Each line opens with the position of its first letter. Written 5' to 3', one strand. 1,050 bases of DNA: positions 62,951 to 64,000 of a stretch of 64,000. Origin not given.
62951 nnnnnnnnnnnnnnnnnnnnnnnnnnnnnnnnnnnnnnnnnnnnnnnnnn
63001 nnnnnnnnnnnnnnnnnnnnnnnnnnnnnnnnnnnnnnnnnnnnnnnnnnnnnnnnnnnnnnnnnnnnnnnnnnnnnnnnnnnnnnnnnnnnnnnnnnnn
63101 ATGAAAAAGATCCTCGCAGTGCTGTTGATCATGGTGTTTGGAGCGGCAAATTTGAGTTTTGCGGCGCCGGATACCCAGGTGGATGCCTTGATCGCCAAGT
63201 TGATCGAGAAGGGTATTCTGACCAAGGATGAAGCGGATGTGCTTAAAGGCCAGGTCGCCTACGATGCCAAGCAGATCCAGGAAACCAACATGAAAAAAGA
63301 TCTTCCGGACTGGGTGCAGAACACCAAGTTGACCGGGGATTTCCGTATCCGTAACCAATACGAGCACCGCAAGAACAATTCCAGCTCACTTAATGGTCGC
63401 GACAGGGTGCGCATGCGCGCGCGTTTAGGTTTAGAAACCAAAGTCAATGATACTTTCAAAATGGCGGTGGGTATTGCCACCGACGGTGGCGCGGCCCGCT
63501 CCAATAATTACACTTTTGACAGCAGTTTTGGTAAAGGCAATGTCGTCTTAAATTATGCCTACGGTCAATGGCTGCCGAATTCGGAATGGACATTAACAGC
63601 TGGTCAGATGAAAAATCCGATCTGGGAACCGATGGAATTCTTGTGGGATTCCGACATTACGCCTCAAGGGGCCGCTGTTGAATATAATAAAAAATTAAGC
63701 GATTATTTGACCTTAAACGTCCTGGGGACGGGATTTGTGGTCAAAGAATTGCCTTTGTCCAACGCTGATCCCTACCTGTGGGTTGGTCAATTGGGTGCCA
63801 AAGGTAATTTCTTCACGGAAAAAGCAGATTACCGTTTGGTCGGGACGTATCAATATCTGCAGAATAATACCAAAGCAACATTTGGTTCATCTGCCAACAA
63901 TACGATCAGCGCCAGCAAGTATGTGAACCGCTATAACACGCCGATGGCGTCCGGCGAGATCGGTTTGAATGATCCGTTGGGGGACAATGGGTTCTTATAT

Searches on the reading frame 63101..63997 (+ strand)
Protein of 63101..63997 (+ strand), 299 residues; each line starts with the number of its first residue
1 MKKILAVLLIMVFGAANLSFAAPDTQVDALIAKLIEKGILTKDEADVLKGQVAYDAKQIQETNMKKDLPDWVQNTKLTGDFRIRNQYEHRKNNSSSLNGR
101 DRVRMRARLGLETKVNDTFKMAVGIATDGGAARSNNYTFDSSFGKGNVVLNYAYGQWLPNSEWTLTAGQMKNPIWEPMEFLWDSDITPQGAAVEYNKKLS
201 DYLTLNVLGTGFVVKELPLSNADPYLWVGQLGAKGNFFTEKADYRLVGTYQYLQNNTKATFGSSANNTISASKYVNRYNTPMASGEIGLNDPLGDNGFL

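Call 14: search_protein_families(library=pfam, proteins=[window:63101-63997:+])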
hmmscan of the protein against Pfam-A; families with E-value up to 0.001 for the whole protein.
window:63101-63997:+ (299 aa): 2 families
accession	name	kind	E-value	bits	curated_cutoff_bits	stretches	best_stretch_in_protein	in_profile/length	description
PF16930.11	Porin_5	-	1.4e-24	87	22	2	98-260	157-331/535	Putative porin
PF07396.17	Porin_O_P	-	0.00051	19.8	20.9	1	84-173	8-91/370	Phosphate-selective porin O and P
